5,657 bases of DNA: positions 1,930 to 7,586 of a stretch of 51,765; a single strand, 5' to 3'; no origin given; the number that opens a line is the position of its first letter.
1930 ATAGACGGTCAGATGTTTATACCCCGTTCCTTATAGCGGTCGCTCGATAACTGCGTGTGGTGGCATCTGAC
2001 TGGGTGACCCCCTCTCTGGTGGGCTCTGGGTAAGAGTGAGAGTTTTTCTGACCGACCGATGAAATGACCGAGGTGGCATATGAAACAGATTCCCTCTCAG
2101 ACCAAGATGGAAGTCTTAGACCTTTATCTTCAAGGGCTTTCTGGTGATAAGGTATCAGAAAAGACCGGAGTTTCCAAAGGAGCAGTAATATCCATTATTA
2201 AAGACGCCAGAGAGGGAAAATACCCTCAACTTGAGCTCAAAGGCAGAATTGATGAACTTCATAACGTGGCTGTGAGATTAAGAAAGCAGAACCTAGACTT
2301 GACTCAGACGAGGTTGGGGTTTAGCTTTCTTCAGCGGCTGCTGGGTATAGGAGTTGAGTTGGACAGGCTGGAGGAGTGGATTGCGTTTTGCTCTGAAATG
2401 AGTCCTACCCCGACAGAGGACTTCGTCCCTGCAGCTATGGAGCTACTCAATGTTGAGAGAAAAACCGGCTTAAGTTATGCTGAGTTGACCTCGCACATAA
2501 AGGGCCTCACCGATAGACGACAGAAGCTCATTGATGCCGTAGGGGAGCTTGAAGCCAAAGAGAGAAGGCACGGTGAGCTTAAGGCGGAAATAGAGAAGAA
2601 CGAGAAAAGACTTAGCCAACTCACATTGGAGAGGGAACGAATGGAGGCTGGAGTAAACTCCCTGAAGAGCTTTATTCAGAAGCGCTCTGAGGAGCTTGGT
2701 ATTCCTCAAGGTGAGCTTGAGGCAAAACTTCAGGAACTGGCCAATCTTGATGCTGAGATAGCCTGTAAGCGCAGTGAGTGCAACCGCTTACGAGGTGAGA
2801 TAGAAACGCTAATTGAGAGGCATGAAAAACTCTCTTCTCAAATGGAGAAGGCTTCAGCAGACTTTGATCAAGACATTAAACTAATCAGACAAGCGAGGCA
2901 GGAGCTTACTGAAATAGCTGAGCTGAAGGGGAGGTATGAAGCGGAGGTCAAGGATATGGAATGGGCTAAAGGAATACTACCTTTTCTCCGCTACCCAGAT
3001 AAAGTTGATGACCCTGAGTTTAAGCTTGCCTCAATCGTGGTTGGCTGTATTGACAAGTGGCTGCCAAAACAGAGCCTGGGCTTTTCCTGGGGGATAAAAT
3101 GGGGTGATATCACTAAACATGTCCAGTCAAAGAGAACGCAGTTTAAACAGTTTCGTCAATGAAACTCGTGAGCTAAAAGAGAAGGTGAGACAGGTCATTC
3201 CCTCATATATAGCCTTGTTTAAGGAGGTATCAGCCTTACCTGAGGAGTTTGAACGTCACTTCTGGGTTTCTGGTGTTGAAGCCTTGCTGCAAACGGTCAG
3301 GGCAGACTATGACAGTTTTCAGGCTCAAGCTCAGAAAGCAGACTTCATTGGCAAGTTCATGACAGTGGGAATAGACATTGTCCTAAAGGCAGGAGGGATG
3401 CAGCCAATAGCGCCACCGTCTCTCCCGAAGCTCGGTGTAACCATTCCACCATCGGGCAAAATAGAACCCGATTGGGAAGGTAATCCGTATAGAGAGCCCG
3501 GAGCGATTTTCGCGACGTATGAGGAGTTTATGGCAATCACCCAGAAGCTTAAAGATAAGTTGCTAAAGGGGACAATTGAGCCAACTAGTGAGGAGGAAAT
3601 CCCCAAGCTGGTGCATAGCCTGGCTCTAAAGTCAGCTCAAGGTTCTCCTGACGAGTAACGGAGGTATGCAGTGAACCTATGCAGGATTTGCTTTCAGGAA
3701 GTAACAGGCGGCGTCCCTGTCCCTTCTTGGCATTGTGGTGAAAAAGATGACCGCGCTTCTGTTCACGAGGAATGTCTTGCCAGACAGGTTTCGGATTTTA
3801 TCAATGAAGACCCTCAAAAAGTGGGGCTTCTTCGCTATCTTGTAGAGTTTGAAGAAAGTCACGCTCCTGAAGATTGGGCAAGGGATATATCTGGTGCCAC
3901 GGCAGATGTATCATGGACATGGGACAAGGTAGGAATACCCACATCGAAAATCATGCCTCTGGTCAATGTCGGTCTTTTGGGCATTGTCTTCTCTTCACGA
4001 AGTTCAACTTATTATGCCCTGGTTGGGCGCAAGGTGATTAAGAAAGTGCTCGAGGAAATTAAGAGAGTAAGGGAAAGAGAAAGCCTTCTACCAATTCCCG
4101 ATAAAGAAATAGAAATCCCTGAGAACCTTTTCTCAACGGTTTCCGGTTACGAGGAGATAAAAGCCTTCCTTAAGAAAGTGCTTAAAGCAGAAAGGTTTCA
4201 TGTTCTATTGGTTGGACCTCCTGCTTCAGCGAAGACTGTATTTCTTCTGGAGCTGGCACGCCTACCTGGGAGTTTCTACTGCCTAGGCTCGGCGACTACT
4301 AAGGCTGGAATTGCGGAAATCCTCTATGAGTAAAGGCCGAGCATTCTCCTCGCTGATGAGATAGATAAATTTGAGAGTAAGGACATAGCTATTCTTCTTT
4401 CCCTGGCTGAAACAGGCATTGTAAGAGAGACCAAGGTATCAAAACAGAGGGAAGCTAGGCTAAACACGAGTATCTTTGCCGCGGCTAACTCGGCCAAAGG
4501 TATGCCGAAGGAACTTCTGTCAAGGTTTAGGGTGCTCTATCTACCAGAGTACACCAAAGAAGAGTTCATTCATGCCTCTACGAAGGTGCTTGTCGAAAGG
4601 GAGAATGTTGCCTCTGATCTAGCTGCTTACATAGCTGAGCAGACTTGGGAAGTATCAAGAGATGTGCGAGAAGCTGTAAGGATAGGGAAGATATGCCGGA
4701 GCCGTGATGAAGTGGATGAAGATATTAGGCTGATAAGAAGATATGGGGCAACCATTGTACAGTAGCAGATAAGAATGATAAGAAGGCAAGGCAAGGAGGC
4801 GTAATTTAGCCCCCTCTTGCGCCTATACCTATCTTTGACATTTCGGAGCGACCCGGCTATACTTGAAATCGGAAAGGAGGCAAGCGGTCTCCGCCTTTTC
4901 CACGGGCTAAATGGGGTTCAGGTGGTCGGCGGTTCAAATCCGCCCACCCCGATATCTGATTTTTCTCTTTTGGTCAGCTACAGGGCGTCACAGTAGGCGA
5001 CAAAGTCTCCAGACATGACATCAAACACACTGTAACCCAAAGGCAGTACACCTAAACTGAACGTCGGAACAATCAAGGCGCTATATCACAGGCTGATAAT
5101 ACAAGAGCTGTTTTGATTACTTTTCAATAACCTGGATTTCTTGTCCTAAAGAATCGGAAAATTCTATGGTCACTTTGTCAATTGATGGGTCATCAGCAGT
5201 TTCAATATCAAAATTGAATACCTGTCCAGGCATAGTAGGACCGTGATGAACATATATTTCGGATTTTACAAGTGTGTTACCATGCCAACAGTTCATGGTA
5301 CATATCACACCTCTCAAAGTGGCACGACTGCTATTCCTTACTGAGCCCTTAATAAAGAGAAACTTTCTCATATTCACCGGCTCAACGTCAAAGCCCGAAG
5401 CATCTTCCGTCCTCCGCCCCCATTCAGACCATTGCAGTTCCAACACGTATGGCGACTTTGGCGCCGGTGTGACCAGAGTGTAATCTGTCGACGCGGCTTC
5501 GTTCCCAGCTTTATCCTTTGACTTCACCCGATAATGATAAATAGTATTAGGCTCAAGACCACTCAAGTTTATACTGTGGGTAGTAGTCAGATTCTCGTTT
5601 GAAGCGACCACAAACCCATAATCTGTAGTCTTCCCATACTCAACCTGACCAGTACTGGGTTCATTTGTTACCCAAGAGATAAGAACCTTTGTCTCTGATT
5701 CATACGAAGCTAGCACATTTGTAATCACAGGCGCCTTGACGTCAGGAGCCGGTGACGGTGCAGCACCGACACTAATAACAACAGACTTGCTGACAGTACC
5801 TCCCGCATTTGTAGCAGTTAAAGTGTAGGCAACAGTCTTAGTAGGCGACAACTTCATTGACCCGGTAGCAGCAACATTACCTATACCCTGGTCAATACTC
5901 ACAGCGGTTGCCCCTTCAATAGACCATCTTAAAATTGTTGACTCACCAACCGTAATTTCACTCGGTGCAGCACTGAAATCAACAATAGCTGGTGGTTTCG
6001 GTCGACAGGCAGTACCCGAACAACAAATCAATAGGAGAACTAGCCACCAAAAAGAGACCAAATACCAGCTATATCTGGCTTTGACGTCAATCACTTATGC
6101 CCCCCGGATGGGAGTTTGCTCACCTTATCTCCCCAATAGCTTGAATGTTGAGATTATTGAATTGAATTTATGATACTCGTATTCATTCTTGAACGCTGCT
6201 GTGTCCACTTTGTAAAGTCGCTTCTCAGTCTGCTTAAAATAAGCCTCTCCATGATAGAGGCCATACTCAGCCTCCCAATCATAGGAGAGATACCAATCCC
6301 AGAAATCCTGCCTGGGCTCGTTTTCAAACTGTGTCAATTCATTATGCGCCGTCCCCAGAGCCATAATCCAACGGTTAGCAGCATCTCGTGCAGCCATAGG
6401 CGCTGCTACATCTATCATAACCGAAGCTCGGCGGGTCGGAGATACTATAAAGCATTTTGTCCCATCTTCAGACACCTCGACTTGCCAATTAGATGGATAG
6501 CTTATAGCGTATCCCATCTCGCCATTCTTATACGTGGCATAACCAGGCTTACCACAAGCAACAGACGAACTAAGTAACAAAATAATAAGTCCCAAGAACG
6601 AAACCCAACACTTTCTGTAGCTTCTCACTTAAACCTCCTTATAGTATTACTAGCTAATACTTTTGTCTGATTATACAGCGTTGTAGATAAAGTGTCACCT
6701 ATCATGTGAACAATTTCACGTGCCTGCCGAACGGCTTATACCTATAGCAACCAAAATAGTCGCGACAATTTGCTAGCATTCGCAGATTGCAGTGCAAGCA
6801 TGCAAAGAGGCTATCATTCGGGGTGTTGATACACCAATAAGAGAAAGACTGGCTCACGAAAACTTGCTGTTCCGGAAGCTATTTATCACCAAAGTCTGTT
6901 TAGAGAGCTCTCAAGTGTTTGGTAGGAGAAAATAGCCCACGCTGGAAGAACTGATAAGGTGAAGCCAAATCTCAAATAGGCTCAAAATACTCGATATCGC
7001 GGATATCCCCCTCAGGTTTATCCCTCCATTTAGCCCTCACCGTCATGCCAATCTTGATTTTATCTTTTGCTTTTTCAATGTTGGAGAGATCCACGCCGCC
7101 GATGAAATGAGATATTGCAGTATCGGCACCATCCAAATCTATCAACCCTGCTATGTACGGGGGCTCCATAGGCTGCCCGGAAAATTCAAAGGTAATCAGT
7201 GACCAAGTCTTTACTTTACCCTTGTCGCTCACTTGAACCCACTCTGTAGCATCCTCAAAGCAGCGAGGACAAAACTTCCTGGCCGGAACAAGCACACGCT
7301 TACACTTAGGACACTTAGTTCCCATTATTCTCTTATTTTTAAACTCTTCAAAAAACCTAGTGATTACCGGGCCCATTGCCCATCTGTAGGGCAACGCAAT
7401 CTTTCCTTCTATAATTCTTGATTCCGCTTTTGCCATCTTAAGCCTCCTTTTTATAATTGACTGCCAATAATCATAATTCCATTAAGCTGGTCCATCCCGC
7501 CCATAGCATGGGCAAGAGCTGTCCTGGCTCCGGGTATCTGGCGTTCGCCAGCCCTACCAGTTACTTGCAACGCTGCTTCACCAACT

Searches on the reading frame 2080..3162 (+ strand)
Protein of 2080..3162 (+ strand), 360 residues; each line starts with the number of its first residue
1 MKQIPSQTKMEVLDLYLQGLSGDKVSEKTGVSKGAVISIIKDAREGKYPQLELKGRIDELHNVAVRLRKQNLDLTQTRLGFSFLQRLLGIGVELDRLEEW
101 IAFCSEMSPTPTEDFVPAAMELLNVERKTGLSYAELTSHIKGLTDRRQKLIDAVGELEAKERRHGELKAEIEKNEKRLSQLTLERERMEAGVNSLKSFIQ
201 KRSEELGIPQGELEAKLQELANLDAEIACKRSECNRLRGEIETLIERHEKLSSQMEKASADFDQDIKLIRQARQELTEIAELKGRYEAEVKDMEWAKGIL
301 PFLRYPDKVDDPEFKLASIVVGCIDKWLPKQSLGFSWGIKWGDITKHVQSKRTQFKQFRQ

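Call 6: search_protein_families(library=pfam, proteins=[window:2080-3162:+], max_evalue=0.00001)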
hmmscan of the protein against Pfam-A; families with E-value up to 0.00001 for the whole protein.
window:2080-3162:+ (360 aa): 0 families

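Call 12: search_protein_families(library=pfam, proteins=[window:2080-3162:+], max_evalue=0.01)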
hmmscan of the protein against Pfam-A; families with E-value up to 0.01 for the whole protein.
window:2080-3162:+ (360 aa): 4 families
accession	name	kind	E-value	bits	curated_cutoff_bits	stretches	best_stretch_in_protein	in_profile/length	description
PF13384.12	HTH_23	-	0.00052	20.2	24.6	1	7-46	5-44/50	Homeodomain-like domain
PF15905.10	HMMR_N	-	0.0013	18.7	30.1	0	141-277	192-328/330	Hyaluronan mediated motility receptor N-terminal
PF00435.27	Spectrin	-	0.0026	18.7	29.9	0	154-206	33-85/105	Spectrin repeat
PF13863.11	DUF4200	-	0.0093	16.7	29.7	0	141-198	52-109/119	Domain of unknown function (DUF4200)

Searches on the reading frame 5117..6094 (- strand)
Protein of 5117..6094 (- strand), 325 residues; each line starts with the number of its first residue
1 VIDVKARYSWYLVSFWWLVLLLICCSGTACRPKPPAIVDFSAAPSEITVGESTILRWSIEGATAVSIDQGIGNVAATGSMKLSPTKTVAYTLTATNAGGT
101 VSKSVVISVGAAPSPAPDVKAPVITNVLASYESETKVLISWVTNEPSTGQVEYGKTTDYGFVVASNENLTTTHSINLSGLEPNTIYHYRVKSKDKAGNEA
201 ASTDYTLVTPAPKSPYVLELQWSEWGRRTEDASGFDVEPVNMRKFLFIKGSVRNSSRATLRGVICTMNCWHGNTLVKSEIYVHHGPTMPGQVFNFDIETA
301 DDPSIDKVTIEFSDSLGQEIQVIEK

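Call 6: search_protein_families(library=pfam, proteins=[window:5117-6094:-], max_evalue=0.00001)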
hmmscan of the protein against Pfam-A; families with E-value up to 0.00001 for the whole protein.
window:5117-6094:- (325 aa): 1 family
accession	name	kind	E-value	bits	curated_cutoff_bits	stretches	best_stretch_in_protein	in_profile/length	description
PF16656.11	Pur_ac_phosph_N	-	6.2e-10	39.9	30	1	128-206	5-90/93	Purple acid Phosphatase, N-terminal domain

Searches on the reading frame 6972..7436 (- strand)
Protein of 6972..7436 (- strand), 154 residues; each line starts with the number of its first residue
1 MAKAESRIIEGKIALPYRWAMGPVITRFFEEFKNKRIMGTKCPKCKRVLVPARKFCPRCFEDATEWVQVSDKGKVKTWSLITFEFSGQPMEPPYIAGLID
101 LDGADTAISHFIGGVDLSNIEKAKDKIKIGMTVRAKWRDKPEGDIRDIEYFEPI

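Call 6: search_protein_families(library=pfam, proteins=[window:6972-7436:-], max_evalue=0.00001)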
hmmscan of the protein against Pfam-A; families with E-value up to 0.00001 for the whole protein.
window:6972-7436:- (154 aa): 2 families
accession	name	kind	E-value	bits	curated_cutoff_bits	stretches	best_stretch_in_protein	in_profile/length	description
PF01796.24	OB_ChsH2_C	-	2.7e-13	50.1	27.1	1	66-138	1-65/65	ChsH2, C-terminal OB-fold domain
PF12172.15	zf-ChsH2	-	5.9e-10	39.2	23.2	1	36-65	8-37/37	ChsH2, rubredoxin-like zinc ribbon domain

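Call 58: search_protein_families(library=ncbifam, proteins=[window:6972-7436:-], max_evalue=1e-15)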
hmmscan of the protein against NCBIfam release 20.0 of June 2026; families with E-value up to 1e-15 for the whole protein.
window:6972-7436:- (154 aa): 0 families
